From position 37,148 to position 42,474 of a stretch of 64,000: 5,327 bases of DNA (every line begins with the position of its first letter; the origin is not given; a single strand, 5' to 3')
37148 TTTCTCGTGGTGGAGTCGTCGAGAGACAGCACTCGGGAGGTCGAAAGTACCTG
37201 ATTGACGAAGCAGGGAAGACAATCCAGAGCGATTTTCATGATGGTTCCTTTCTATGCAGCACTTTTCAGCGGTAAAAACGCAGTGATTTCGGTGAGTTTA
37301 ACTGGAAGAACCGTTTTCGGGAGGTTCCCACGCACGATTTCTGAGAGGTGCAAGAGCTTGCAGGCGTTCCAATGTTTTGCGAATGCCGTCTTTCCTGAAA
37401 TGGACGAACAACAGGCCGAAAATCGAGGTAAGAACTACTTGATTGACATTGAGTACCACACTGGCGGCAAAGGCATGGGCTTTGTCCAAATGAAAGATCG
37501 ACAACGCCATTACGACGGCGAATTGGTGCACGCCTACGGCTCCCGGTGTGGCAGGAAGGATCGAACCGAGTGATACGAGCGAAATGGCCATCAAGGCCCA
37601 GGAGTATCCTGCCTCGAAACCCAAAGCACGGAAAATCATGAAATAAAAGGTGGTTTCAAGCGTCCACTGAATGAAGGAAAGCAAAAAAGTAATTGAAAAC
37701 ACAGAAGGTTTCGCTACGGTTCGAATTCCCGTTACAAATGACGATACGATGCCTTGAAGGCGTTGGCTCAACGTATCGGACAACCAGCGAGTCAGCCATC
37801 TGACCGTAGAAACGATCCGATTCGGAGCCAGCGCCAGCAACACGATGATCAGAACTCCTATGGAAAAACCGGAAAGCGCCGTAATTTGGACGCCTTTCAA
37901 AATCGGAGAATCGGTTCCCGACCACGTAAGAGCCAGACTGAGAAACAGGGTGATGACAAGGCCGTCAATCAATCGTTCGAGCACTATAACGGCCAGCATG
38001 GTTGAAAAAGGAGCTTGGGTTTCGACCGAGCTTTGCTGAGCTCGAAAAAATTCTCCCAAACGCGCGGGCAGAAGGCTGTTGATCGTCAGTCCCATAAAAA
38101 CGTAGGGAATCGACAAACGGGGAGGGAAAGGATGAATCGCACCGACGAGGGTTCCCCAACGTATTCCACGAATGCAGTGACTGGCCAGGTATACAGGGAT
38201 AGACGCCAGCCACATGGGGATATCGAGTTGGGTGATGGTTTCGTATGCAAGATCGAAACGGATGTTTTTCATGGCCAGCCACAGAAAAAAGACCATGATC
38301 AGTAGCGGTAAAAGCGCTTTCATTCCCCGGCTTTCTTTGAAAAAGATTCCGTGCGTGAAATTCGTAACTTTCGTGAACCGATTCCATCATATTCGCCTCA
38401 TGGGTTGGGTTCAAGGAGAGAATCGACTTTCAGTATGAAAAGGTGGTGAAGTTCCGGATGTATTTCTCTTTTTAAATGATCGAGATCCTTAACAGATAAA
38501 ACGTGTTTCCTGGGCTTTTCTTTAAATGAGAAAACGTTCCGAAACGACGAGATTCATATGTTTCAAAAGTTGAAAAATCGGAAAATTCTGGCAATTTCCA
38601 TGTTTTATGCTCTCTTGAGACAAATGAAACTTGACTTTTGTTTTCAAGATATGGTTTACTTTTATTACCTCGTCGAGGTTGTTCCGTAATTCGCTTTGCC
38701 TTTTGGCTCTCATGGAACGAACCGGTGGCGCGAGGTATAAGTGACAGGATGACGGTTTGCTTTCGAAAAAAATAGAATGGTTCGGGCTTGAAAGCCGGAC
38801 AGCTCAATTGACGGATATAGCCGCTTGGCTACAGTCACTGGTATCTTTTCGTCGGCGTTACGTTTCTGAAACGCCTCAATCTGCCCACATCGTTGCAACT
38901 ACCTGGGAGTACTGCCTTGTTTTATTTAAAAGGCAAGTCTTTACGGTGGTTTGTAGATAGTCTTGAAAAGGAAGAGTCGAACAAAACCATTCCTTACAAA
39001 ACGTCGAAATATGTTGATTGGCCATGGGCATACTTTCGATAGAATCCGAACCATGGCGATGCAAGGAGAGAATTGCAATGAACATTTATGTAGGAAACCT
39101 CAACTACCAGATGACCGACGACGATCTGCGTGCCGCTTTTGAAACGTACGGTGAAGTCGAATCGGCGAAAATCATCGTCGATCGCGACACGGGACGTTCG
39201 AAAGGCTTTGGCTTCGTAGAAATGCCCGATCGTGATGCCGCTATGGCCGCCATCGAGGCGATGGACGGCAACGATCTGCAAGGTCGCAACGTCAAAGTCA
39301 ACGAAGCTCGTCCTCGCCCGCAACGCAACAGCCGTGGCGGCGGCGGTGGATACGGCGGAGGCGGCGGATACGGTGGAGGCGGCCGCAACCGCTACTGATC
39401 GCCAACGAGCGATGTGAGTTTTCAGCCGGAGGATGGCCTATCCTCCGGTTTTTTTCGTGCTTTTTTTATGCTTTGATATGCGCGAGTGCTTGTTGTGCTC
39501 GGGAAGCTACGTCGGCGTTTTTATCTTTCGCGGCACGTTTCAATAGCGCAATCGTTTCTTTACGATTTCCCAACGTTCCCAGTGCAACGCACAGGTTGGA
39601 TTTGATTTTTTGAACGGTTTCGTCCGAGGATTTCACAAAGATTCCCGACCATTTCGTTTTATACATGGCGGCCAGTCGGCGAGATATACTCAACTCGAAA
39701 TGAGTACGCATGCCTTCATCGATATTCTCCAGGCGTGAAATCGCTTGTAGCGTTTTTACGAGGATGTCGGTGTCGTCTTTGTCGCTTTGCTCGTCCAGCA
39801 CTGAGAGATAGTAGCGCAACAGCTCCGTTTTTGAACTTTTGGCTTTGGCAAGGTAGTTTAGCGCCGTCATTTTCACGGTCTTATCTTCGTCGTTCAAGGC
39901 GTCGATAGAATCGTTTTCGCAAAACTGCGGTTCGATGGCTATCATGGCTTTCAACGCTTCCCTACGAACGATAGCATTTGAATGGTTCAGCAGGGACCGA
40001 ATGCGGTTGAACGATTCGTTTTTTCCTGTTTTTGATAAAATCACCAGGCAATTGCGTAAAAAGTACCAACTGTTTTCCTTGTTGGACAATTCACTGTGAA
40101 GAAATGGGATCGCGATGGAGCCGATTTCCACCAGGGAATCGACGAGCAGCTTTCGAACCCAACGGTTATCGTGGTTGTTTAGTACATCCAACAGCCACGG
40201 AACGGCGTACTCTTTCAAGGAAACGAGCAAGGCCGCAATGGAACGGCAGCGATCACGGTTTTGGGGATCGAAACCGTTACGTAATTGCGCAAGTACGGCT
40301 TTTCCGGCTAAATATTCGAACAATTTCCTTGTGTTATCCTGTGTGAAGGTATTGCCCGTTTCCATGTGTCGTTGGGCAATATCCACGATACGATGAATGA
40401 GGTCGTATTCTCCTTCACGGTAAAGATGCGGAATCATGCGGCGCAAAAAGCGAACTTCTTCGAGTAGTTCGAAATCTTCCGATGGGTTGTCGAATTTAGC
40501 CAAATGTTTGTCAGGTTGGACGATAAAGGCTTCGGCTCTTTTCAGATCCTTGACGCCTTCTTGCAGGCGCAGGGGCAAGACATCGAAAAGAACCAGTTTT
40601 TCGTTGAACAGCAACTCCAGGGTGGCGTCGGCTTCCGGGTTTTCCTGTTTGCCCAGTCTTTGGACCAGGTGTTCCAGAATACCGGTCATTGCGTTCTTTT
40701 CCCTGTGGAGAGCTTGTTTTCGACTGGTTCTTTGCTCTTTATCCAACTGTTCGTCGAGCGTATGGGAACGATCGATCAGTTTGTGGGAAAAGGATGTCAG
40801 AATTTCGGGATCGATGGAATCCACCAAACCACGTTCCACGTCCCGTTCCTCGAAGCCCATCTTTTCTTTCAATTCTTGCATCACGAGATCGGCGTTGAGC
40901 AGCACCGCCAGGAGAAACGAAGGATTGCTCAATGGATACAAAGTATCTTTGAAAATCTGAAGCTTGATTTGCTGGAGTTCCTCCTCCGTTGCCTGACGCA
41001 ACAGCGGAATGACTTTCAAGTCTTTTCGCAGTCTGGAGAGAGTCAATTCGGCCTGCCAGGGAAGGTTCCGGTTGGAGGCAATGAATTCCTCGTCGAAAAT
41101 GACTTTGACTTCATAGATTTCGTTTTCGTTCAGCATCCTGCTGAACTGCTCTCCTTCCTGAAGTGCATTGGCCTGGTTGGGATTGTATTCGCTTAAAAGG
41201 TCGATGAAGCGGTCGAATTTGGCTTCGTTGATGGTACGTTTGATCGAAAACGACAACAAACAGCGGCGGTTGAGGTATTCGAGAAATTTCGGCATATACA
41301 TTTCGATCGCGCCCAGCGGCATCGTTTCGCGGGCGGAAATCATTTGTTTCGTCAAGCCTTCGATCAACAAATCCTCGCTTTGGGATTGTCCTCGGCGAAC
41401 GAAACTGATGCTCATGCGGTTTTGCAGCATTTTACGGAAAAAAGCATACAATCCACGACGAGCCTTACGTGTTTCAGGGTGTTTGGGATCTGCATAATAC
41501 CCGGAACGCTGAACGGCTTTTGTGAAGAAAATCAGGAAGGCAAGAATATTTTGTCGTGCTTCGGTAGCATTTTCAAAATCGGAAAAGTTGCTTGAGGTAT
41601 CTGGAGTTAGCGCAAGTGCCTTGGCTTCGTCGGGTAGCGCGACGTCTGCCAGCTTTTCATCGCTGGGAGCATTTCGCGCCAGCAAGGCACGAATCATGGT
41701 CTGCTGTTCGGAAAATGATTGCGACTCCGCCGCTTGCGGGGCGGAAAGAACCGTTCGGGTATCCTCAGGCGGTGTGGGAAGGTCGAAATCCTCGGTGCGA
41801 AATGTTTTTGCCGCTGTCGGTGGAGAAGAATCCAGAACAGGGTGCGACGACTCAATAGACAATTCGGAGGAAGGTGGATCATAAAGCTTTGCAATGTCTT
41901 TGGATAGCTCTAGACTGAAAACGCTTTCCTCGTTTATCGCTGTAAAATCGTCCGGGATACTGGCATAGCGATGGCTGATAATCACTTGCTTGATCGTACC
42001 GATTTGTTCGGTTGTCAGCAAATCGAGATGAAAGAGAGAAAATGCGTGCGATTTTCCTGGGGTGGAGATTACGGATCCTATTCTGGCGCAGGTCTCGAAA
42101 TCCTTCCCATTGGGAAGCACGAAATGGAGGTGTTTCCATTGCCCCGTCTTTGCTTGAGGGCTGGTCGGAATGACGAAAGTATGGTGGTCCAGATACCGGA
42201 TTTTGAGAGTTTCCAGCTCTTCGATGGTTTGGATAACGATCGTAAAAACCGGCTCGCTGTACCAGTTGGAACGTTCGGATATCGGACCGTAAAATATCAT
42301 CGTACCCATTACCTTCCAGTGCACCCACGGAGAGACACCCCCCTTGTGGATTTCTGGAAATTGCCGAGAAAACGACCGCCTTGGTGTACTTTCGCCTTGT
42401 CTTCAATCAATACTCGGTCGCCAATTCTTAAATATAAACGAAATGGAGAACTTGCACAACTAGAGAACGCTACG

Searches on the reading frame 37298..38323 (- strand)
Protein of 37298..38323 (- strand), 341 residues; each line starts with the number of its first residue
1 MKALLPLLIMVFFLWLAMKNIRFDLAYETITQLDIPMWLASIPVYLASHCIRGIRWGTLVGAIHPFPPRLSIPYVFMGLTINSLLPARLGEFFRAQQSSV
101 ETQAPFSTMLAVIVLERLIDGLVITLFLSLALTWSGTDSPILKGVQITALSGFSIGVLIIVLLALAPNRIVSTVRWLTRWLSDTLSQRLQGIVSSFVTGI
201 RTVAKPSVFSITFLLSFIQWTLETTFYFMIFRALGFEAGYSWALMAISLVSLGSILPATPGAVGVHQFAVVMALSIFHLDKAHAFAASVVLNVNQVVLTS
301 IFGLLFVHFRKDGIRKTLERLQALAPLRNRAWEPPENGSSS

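Call 7: search_protein_families(library=pfam, proteins=[window:37298-38323:-], max_evalue=0.01)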
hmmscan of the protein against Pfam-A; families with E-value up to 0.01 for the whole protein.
window:37298-38323:- (341 aa): 2 families
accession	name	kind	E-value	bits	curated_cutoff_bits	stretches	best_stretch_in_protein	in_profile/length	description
PF03706.18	LPG_synthase_TM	-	1.2e-38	133.8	33.4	1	4-303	2-302/302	Lysylphosphatidylglycerol synthase TM region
PF12459.13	DltX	-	0.008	16.1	25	0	217-235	7-25/43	D-Ala-teichoic acid biosynthesis protein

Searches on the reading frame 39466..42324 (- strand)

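Call 7: search_protein_families(library=pfam, proteins=[window:39466-42324:-], max_evalue=0.01)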
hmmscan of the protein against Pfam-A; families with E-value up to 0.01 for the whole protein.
window:39466-42324:- (952 aa): 2 families
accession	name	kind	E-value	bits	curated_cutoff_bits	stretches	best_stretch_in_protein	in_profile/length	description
PF13646.12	HEAT_2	-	4.4e-14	53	27.7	2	777-832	6-62/88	HEAT repeats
PF02985.28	HEAT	-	0.0005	20.5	23.5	0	775-797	5-27/31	HEAT repeat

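Call 8: search_protein_families(library=ncbifam, proteins=[window:39466-42324:-], max_evalue=0.01)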
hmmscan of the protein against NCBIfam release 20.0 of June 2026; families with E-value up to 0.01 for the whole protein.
window:39466-42324:- (952 aa): 1 family
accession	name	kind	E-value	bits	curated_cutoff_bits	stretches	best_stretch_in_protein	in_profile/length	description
NF010374.0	PRK13800.1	equivalog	5.6e-05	21.6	1196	1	686-949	633-897/898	fumarate reductase/succinate dehydrogenase flavoprotein subunit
